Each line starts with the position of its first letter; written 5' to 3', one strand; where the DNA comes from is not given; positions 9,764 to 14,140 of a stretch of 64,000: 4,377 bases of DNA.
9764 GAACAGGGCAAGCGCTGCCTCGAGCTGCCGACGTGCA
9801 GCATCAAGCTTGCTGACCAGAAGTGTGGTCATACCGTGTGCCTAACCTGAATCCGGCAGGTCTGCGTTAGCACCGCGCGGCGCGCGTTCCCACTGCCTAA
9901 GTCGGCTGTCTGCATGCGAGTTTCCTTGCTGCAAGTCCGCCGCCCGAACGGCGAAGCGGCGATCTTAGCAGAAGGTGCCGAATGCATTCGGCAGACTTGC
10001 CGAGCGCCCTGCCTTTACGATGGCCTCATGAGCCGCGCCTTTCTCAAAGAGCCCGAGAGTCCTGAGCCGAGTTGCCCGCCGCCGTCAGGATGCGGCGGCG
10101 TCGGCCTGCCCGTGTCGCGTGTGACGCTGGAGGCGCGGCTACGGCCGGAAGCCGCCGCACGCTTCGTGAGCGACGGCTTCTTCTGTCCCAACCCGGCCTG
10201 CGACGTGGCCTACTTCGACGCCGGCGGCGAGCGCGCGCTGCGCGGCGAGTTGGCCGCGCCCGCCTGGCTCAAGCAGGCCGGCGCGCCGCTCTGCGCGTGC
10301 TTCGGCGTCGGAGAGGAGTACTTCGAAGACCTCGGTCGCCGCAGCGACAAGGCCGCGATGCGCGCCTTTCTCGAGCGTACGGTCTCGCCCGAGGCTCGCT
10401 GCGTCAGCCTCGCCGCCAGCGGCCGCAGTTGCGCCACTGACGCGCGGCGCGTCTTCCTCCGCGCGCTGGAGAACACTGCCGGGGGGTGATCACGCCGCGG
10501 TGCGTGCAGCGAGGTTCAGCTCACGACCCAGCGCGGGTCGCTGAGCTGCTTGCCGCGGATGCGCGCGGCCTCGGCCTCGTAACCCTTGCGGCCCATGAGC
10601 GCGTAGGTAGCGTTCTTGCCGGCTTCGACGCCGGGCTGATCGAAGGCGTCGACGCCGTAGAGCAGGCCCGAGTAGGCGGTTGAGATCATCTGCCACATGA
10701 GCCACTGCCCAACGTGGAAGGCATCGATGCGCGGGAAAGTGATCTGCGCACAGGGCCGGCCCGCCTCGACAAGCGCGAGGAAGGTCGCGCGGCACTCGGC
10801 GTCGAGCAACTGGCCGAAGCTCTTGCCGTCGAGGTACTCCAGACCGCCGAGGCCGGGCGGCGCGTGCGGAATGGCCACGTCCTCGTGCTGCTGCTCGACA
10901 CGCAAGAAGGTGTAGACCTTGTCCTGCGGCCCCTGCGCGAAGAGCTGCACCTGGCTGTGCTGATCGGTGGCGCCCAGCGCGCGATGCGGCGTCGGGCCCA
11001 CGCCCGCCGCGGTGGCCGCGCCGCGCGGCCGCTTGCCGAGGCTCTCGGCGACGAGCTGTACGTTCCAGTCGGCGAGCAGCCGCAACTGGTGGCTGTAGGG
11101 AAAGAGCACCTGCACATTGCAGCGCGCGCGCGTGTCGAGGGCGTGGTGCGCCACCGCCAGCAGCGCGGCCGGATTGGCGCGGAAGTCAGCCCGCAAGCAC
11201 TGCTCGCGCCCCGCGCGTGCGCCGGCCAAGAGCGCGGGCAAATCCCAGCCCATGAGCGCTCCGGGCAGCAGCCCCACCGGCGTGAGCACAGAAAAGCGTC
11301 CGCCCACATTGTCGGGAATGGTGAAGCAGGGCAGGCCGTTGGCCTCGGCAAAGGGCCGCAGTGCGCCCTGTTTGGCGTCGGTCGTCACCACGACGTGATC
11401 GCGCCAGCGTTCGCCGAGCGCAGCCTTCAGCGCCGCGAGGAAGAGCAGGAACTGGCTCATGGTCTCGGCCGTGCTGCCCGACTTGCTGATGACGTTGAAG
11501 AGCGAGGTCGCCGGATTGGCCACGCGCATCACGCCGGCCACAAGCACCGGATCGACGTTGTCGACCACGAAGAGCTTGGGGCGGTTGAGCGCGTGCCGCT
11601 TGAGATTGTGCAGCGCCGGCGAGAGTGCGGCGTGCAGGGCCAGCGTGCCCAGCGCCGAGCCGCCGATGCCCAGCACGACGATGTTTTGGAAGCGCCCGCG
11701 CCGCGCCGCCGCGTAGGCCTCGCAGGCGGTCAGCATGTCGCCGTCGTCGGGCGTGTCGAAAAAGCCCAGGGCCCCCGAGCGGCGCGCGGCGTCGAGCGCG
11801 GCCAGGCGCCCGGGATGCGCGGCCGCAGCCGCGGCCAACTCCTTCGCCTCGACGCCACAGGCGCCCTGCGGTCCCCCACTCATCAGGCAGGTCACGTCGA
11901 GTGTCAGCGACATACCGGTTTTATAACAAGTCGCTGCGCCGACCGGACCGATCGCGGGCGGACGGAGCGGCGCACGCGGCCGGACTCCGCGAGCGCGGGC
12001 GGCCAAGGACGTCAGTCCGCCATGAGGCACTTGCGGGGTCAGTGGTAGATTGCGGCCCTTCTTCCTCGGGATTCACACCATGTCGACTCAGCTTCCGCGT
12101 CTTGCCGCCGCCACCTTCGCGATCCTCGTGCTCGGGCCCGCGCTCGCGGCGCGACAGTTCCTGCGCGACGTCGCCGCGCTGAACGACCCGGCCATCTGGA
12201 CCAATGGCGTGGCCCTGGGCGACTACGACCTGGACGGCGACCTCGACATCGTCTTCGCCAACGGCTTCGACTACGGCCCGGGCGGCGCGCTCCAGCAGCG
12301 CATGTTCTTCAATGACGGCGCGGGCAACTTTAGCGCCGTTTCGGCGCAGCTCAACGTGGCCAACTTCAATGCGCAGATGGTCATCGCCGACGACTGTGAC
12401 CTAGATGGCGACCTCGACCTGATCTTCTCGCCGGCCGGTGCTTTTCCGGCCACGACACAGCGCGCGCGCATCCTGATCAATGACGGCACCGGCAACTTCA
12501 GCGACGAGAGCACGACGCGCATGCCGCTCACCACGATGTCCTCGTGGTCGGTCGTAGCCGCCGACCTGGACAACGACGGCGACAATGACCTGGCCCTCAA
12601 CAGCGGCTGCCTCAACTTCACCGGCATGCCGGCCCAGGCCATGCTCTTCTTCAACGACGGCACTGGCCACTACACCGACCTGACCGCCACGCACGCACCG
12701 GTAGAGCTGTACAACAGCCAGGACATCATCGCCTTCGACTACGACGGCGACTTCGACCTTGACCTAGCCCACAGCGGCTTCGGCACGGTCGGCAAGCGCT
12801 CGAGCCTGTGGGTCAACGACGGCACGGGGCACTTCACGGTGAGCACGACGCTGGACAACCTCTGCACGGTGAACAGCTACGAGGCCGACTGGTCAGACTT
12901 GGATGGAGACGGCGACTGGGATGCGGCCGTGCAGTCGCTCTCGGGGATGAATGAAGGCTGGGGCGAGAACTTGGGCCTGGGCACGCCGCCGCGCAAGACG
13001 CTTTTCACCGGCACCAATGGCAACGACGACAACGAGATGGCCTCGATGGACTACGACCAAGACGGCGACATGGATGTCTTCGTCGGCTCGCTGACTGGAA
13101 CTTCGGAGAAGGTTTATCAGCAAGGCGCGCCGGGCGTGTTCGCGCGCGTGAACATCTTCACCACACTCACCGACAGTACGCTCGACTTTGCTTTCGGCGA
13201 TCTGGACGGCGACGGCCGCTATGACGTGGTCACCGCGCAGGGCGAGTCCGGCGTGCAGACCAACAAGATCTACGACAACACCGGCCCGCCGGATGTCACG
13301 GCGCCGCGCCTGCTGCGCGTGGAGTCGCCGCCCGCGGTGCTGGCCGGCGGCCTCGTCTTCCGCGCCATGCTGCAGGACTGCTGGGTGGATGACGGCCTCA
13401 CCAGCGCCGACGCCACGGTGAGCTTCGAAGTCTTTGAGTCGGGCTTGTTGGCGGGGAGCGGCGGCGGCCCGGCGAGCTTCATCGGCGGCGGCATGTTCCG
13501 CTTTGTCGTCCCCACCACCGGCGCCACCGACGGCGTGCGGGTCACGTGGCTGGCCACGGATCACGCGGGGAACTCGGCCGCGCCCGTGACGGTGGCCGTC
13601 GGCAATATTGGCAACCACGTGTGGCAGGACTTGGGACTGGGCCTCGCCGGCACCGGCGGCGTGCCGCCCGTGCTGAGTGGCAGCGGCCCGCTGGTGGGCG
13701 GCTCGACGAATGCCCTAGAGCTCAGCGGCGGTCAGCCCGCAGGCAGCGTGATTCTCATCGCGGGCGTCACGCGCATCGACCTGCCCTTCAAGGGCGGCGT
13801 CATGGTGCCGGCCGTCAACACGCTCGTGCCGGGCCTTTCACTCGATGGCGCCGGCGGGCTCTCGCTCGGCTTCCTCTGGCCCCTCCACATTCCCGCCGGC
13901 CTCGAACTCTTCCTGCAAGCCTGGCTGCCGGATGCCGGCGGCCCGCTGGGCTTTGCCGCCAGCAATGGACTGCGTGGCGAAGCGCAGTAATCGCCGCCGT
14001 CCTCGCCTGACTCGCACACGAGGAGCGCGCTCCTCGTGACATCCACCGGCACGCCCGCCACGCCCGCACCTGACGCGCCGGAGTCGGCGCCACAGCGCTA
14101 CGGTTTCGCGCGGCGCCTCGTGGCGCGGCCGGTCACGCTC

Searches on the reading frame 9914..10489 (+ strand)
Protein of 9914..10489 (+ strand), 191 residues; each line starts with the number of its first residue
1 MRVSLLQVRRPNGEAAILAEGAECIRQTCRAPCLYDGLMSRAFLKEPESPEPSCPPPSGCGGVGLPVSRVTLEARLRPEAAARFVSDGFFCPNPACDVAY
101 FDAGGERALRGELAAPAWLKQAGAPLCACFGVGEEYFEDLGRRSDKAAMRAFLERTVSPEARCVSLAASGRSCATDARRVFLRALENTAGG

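Call 10: search_protein_families(library=pfam, max_evalue=0.01, proteins=[window:9914-10489:+])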
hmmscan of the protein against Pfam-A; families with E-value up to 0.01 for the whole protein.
window:9914-10489:+ (191 aa): 1 family
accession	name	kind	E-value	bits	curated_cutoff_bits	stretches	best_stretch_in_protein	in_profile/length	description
PF18423.6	zf_CopZ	-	9.7e-10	38.7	28.4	1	59-106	6-54/62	Zinc binding domain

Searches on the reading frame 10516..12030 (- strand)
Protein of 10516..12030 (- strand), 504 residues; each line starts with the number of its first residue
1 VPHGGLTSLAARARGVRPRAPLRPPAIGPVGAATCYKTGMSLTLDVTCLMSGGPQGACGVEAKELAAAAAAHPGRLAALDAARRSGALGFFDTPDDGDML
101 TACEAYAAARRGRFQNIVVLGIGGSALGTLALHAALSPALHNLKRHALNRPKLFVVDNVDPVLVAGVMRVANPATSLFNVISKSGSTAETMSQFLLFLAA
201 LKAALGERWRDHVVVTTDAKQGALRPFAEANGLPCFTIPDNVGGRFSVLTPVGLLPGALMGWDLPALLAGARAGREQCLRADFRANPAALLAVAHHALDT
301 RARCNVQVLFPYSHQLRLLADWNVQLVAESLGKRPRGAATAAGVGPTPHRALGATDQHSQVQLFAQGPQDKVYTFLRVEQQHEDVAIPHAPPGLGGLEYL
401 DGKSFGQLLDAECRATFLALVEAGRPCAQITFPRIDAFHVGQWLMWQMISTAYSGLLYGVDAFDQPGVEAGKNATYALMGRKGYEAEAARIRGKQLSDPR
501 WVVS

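Call 10: search_protein_families(library=pfam, max_evalue=0.01, proteins=[window:10516-12030:-])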
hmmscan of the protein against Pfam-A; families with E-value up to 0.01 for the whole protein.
window:10516-12030:- (504 aa): 1 family
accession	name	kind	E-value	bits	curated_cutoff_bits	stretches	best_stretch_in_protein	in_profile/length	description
PF00342.24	PGI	-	2.9e-32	112.4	22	1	112-475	94-462/486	Phosphoglucose isomerase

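Call 53: find_homologous_proteins(query=window:10516-12030:-, max_evalue=1e-30)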
Query window:10516-12030:- (504 aa): 7990 proteins with E <= 1e-30 among 8000 candidates; the best 120 are listed.
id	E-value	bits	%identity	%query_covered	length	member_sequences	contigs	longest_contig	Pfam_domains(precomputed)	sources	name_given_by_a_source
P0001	0.0e+0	1046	100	92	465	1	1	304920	PF00342.25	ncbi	ncbi:MAG: glucose-6-phosphate isomerase [Planctomycetota bacterium]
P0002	3.3e-236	803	78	92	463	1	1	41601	PF00342.25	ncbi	-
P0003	6.6e-236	802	76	92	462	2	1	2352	PF00342.25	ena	-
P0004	5.2e-234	796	77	92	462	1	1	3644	PF00342.25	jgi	jgi:glucose-6-phosphate isomerase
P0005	7.3e-234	795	77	92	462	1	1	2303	PF00342.25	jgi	-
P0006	7.3e-229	779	76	92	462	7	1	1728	PF00342.25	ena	-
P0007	8.3e-229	779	74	92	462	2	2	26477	PF00342.25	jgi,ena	-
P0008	2.6e-228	777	76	92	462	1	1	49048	PF00342.25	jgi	jgi:glucose-6-phosphate isomerase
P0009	1.4e-227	775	74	92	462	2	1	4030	PF00342.25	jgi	jgi:glucose-6-phosphate isomerase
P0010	1.6e-227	774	75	92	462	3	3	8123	PF00342.25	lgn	-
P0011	2.2e-226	771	73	92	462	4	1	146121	PF00342.25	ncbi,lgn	-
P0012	5.0e-226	769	75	92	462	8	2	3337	PF00342.25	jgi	jgi:glucose-6-phosphate isomerase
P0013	2.1e-223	761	75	92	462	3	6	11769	PF00342.25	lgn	-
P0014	2.3e-222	757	73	92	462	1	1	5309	PF00342.25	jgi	-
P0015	3.5e-222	757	74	92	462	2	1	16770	PF00342.25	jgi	jgi:glucose-6-phosphate isomerase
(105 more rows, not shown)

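Call 55: find_encoding_contigs(protein=P0001, flank=10000, max_places=3)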
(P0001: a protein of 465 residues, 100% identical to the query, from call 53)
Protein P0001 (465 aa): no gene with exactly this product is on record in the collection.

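Call 62: find_encoding_contigs(protein=P0002, flank=10000, max_places=2)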
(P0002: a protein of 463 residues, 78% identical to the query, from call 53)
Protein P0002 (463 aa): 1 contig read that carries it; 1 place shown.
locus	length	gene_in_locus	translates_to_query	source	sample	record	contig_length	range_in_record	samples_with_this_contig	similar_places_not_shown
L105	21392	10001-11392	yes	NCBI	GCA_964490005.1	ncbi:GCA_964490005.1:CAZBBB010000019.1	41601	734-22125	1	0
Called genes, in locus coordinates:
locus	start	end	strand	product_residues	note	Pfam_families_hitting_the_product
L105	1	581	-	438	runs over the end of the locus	?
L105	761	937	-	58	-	-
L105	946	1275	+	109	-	-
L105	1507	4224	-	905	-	PF17148:DUF5117, PF16313:DUF4953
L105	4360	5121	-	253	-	PF00497:SBP_bac_3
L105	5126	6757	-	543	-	PF00171:Aldedh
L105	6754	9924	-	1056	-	PF00873:ACR_tran, PF03176:MMPL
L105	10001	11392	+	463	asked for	PF00342:PGI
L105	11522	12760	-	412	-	PF00375:SDF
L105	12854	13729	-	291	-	-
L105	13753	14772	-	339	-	PF13229:Beta_helix (weak), PF05048:NosD, PF13229:Beta_helix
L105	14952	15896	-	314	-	PF00596:Aldolase_II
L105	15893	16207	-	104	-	PF03319:EutN_CcmL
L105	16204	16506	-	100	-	PF03319:EutN_CcmL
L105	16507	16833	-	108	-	PF03319:EutN_CcmL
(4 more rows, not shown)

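Call 63: find_encoding_contigs(protein=P0011, flank=10000, max_places=2)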
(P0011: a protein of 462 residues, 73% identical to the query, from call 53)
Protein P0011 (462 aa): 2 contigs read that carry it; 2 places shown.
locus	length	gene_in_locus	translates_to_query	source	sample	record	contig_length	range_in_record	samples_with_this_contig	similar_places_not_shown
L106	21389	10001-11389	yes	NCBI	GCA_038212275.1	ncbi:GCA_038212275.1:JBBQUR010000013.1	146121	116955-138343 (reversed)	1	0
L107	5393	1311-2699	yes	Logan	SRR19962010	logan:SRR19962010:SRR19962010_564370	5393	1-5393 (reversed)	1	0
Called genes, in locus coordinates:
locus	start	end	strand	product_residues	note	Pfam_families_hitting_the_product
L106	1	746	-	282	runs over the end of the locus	PF00175:NAD_binding_1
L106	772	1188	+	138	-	-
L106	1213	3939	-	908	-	PF17162:DUF5118 (weak), PF17148:DUF5117, PF16313:DUF4953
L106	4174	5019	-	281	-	PF00497:SBP_bac_3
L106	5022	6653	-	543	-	PF00171:Aldedh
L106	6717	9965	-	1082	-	PF00873:ACR_tran, PF03176:MMPL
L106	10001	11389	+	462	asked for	PF00342:PGI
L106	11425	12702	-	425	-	-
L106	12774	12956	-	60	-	-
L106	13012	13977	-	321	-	PF00596:Aldolase_II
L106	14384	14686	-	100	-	PF03319:EutN_CcmL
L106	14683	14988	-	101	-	PF03319:EutN_CcmL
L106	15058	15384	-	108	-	PF03319:EutN_CcmL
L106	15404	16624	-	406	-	-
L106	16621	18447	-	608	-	PF13600:DUF4140, PF13598:DUF4139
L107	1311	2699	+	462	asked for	PF00342:PGI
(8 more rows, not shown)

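Call 64: find_encoding_contigs(protein=P0008, flank=10000, max_places=2)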
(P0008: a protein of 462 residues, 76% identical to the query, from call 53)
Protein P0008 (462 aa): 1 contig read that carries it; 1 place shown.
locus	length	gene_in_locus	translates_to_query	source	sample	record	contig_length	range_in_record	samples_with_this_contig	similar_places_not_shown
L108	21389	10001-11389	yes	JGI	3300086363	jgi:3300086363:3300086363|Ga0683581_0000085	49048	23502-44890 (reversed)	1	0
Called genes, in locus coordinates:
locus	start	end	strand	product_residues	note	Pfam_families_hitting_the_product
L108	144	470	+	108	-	-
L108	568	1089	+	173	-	-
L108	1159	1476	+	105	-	-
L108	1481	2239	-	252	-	PF00175:NAD_binding_1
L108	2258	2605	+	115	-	-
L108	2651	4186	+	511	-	PF07995:GSDH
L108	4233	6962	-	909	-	PF17162:DUF5118 (weak), PF17148:DUF5117, PF16313:DUF4953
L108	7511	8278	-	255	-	PF00497:SBP_bac_3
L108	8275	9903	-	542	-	PF00171:Aldedh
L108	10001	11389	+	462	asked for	PF00342:PGI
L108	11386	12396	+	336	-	-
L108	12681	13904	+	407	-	-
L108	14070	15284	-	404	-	-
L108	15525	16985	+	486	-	PF00756:Esterase, PF00561:Abhydrolase_1 (weak), PF12697:Abhydrolase_6 (weak)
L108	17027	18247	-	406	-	-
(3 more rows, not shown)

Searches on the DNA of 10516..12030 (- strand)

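Call 65: search_with_rna_model(model_id=R1, sources=[L105, L106, L108], filters=off, max_evalue=0.1)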
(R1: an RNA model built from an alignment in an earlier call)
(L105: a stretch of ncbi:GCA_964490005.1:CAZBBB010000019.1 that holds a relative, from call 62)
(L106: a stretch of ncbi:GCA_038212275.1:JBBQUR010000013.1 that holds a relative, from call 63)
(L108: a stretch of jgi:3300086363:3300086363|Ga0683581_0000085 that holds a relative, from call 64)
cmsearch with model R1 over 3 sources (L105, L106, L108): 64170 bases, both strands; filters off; matches with E-value up to 0.1: 2.
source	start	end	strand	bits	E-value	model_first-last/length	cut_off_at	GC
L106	12178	12279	-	15.6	0.082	1-102/102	no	0.73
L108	15879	15968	+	15.3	0.099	1-102/102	no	0.7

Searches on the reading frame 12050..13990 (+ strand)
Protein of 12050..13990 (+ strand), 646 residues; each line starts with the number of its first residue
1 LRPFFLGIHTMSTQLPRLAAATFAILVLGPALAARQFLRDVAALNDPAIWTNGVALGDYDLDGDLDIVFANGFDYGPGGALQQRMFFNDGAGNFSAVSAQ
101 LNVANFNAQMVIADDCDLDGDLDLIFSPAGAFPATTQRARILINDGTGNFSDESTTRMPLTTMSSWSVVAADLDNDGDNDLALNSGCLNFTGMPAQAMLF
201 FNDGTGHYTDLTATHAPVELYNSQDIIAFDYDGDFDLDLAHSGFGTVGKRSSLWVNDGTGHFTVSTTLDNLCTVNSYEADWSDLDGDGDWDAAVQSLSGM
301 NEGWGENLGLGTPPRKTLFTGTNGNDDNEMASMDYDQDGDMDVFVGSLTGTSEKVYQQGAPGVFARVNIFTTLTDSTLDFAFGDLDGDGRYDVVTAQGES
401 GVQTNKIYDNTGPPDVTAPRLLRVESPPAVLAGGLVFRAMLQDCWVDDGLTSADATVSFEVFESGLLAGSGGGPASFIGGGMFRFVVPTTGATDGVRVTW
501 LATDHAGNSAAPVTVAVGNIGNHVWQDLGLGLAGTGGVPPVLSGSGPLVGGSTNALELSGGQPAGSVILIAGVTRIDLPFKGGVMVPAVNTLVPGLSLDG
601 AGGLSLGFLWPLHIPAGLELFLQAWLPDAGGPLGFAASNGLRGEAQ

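Call 45: search_protein_families(library=pfam, max_evalue=0.00001, proteins=[window:12050-13990:+])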
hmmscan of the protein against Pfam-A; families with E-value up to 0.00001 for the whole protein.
window:12050-13990:+ (646 aa): 2 families
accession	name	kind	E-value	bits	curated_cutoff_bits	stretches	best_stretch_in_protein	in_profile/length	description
PF13517.12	FG-GAP_3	-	2e-28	99.2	26.9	2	115-182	1-60/61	FG-GAP-like repeat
PF01839.29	FG-GAP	-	1.4e-06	28.5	22.1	0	380-400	5-25/37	FG-GAP repeat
